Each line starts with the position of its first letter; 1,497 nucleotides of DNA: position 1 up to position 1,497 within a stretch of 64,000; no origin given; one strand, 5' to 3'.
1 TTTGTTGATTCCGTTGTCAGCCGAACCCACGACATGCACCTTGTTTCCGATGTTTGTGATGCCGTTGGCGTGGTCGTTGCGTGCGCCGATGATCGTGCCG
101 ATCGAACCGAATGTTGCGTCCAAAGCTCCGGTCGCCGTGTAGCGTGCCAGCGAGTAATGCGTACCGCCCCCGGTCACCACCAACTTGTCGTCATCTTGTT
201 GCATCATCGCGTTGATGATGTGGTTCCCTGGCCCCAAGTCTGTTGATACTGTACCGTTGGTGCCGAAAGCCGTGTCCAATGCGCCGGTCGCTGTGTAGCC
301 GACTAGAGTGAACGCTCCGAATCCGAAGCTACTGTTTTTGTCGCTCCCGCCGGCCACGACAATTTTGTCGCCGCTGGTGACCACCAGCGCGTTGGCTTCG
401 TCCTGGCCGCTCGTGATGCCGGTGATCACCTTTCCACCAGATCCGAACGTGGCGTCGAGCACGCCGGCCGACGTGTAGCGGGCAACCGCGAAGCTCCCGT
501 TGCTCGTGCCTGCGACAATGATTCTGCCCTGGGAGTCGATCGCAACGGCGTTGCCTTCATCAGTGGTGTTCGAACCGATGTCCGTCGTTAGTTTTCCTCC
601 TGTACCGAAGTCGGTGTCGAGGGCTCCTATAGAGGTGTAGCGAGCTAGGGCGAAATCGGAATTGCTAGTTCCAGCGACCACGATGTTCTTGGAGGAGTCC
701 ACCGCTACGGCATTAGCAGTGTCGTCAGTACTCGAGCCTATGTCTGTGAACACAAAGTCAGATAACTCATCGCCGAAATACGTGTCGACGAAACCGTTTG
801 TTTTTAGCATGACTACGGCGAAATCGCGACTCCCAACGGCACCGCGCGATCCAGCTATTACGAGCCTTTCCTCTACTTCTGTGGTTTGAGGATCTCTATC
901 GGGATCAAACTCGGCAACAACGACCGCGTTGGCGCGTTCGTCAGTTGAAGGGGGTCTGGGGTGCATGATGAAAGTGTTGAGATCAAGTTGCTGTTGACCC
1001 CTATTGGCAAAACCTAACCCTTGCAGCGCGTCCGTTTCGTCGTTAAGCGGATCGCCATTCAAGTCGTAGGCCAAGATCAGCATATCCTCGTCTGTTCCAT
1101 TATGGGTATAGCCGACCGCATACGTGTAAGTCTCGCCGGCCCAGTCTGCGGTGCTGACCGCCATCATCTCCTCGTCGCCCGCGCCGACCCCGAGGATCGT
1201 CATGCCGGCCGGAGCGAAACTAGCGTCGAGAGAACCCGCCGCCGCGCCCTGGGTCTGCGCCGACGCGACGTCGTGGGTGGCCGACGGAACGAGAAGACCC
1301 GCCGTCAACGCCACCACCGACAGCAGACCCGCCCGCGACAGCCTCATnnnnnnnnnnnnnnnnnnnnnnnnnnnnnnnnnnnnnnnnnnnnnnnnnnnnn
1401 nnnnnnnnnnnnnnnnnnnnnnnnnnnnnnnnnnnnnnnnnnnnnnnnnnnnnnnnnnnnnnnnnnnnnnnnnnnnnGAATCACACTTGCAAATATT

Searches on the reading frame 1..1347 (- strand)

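Call 83: search_protein_families(library=pfam, proteins=[window:1-1347:-], max_evalue=0.01)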
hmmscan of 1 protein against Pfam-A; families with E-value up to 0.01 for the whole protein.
window:1-1347:- (449 aa): 4 families
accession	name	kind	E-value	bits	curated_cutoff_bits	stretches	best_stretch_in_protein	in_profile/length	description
PF17164.10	DUF5122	-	2.2e-21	76.2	27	3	274-301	4-36/36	Domain of unknown function (DUF5122) beta-propeller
PF06739.17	SBBP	-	1e-05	25.8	20.5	2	190-232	5-37/38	Beta-propeller repeat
PF08450.18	SGL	-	0.0012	19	26.3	1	268-325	189-244/246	SMP-30/Gluconolactonase/LRE-like region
PF23414.1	Beta-prop_EML_2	-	0.0067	16.3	90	0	260-330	37-105/266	Echinoderm microtubule-associated protein second beta-propeller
